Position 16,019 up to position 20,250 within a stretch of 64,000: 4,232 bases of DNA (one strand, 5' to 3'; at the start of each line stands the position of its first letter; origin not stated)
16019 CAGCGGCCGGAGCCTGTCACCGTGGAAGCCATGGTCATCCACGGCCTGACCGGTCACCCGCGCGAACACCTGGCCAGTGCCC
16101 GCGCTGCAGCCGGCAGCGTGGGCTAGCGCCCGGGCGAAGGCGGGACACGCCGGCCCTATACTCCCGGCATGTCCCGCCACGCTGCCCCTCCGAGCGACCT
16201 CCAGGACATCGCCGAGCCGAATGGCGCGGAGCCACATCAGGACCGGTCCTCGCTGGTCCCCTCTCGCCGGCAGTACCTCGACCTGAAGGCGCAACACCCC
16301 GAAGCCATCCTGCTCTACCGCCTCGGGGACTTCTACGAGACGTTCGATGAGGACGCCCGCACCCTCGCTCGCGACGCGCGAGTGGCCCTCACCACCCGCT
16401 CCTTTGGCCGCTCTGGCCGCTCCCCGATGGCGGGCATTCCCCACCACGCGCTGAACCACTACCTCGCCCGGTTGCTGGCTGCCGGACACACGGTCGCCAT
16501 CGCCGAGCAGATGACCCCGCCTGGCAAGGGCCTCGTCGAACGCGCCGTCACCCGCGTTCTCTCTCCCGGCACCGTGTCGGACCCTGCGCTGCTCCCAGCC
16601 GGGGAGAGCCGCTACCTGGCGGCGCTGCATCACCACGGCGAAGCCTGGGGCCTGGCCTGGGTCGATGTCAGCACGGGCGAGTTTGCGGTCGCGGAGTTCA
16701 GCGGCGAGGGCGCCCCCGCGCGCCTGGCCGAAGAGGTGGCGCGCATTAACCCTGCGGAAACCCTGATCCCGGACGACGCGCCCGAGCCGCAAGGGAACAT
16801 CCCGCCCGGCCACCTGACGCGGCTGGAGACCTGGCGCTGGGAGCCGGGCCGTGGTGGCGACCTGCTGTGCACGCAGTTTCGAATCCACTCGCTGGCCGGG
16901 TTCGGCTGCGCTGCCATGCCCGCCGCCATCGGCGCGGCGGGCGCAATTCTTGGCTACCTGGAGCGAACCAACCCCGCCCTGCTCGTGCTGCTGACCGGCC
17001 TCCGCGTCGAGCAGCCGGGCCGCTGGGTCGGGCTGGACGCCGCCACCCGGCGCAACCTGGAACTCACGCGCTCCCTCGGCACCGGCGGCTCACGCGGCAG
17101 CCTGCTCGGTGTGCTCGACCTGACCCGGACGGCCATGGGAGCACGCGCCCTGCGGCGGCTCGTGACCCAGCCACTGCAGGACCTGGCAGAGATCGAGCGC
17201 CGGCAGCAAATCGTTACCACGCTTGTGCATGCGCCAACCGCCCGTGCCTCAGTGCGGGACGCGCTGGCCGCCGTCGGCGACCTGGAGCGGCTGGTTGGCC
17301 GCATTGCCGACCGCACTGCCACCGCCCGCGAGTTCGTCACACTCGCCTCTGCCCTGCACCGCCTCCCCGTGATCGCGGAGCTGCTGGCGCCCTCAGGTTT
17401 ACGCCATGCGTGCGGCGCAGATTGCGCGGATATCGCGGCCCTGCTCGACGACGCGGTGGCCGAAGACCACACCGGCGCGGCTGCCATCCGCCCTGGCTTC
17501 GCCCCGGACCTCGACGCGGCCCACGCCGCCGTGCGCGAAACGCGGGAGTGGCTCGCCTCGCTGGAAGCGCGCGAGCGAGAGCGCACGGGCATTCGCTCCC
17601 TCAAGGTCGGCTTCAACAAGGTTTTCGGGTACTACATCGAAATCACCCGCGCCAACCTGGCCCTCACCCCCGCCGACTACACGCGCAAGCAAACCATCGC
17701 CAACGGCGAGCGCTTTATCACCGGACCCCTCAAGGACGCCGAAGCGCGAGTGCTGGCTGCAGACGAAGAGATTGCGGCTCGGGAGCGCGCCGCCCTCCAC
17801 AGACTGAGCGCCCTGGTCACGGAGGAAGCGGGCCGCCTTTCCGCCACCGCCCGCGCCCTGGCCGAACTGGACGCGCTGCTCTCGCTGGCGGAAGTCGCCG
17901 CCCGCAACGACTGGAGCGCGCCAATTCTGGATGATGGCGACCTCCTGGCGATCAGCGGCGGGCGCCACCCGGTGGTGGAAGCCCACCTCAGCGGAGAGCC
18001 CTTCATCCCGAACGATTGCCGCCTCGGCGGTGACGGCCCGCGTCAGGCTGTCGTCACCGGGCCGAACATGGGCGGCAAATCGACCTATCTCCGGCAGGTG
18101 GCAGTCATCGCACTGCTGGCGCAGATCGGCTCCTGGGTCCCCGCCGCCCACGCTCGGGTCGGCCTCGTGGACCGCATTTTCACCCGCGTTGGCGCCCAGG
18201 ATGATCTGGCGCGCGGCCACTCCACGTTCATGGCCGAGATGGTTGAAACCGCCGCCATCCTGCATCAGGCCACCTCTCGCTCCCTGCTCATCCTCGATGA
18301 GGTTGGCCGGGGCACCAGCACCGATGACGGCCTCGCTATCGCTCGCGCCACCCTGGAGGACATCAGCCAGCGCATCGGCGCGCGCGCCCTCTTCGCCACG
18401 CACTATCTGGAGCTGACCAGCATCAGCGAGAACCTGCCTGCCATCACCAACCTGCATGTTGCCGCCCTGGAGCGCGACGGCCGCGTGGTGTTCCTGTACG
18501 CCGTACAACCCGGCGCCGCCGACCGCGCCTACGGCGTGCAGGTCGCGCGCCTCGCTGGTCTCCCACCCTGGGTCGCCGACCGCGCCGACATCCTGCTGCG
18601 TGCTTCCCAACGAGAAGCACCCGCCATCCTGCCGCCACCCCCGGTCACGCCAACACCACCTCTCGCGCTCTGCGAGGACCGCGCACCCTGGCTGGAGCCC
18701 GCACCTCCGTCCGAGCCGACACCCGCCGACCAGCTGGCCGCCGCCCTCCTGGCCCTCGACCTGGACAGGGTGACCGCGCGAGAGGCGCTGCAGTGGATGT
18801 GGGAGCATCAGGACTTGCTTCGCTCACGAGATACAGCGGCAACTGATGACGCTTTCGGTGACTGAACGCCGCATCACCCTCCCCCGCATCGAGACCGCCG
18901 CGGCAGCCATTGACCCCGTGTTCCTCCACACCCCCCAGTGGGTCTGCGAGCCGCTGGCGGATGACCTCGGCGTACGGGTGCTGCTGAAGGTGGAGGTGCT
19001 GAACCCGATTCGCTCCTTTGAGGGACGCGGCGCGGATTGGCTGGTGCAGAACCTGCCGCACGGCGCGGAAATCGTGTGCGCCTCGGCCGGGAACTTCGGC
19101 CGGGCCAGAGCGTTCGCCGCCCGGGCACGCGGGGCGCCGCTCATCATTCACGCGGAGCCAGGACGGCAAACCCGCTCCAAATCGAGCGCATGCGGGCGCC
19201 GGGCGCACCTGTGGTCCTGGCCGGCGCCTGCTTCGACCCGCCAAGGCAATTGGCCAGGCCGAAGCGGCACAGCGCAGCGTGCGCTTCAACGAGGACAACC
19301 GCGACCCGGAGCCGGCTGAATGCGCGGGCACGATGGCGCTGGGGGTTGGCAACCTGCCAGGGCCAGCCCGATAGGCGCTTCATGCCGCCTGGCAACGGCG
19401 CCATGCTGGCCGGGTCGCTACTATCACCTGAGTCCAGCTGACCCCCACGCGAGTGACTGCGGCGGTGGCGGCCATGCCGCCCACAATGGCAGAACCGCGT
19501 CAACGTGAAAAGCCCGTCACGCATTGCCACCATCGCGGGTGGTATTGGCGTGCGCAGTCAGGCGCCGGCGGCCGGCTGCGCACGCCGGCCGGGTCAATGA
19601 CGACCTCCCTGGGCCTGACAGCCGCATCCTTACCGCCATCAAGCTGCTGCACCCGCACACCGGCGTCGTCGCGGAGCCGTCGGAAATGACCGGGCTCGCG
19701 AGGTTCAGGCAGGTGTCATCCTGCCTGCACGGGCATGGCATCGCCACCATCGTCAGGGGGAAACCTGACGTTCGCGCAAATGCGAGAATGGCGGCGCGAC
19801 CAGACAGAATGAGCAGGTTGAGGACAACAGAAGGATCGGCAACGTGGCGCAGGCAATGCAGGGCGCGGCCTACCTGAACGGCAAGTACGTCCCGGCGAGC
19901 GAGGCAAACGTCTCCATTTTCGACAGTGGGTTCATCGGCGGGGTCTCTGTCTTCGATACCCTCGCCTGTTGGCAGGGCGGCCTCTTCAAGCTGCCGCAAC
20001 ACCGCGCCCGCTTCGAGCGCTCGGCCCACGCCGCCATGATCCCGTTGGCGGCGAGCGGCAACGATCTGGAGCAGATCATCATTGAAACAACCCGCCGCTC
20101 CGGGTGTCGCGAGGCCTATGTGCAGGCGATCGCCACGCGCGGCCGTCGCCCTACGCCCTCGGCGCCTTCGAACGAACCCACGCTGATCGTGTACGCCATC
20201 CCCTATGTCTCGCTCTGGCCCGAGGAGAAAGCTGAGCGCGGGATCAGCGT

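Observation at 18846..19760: Heavily decayed threonine/serine (or D-serine) dehydratase-like PLP gene immediately upstream of the aminotransferase-dipeptidase pair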

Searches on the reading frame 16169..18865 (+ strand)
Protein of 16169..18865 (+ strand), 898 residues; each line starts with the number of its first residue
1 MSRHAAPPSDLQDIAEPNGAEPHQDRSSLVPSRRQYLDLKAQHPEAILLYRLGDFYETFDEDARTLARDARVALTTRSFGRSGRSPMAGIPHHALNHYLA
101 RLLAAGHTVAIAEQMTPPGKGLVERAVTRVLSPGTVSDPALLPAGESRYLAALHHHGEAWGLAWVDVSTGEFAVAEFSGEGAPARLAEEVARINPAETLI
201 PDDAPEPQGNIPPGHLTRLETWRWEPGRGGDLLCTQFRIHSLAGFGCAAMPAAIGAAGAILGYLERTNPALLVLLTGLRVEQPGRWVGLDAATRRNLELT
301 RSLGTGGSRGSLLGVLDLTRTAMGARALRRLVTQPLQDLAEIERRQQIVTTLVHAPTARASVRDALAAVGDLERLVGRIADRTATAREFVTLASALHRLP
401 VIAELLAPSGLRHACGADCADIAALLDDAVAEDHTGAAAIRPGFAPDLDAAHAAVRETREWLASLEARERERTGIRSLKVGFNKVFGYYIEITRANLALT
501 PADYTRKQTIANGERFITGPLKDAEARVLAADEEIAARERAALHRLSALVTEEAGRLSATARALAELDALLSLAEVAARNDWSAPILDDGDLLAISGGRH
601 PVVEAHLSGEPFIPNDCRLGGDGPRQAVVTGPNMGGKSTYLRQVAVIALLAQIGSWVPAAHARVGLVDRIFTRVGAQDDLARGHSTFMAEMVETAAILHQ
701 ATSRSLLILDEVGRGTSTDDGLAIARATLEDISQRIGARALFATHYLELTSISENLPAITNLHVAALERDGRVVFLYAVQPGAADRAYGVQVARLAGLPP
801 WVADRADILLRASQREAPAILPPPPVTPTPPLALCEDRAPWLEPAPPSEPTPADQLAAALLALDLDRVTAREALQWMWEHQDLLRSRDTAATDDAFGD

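Call 4: search_protein_families(library=pfam, proteins=[window:16169-18865:+], max_evalue=0.01)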
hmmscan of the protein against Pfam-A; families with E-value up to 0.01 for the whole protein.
window:16169-18865:+ (898 aa): 5 families
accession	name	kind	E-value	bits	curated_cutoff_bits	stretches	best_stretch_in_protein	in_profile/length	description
PF00488.27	MutS_V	-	1.1e-78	264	30.2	1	628-808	2-182/188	MutS domain V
PF05192.23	MutS_III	-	7.5e-42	144.3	34.1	1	292-574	1-194/194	MutS domain III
PF01624.25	MutS_I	-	1.5e-32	112.6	20.6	1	31-138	2-111/113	MutS domain I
PF05190.23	MutS_IV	-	4.1e-26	91.5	22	1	443-534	1-92/92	MutS family domain IV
PF05188.22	MutS_II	-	4.5e-20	72.8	25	1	149-269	2-126/133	MutS domain II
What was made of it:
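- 16169..18865 (+): mutS, intact (898 aa). Its last 20 bp overlap the ancestral start of the pseudogene. Pfam MutS_I-V (call 4).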

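Call 37: find_encoding_contigs(protein=window:16169-18865:+, flank=3000, max_places=10)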
Protein window:16169-18865:+ (898 aa): no gene with exactly this product is on record in the collection.

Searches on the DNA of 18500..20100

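Call 25: search_rna_families(source=window, start=18500, end=20100, threshold=evalue, max_evalue=1)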
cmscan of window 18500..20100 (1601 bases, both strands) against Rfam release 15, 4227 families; matches with E-value up to 1: 0.
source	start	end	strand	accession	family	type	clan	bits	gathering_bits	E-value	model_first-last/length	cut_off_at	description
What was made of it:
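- No Rfam hit at E <= 1 (call 25).
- Tried and rejected: Rfam at E <= 1 found nothing (call 25).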

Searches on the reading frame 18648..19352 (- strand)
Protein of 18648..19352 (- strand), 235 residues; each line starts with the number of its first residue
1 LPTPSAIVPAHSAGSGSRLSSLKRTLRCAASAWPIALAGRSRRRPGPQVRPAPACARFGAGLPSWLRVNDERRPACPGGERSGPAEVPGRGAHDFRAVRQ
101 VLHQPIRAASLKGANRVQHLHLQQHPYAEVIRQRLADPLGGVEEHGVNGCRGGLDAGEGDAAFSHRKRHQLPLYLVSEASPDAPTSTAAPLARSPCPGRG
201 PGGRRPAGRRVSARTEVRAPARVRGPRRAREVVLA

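Call 32: search_protein_families(library=pfam, proteins=[window:18648-19352:-], max_evalue=0.01)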
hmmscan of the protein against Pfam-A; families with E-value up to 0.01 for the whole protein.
window:18648-19352:- (235 aa): 0 families
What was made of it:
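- Tried and rejected: Antisense and leftover ORFs (18648-19352 -, 19147-19533 -, 19520-20752 -, 19524-19874 +) have no Pfam hit (call 32).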

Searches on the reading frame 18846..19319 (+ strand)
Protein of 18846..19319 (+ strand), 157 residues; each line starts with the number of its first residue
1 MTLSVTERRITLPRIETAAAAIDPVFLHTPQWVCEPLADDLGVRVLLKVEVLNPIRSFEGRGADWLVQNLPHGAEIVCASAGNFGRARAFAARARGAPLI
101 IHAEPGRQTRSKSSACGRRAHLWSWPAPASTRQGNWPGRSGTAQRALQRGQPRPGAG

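Call 4: search_protein_families(library=pfam, proteins=[window:18846-19319:+], max_evalue=0.01)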
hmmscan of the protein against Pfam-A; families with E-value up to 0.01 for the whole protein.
window:18846-19319:+ (157 aa): 1 family
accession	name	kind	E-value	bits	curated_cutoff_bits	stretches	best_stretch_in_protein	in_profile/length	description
PF00291.31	PALP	-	1.5e-15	57.8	35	1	28-105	7-87/295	Pyridoxal-phosphate dependent enzyme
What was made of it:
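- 18846..19154 (+): Segment 1: codons 1-103, still in frame with the ancestral ATG. It forms the first part of a residual 157-aa ORF (18846-19319). PF00291 at 1.5e-15 for the 157-aa ORF (call 4).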

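Call 36: find_encoding_contigs(protein=window:18846-19319:+, flank=3000, max_places=10)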
Protein window:18846-19319:+ (157 aa): no gene with exactly this product is on record in the collection.
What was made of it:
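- Tried and rejected: Exact-product look-ups of the 157-aa ORF and of mutS found nothing (calls 36, 37).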
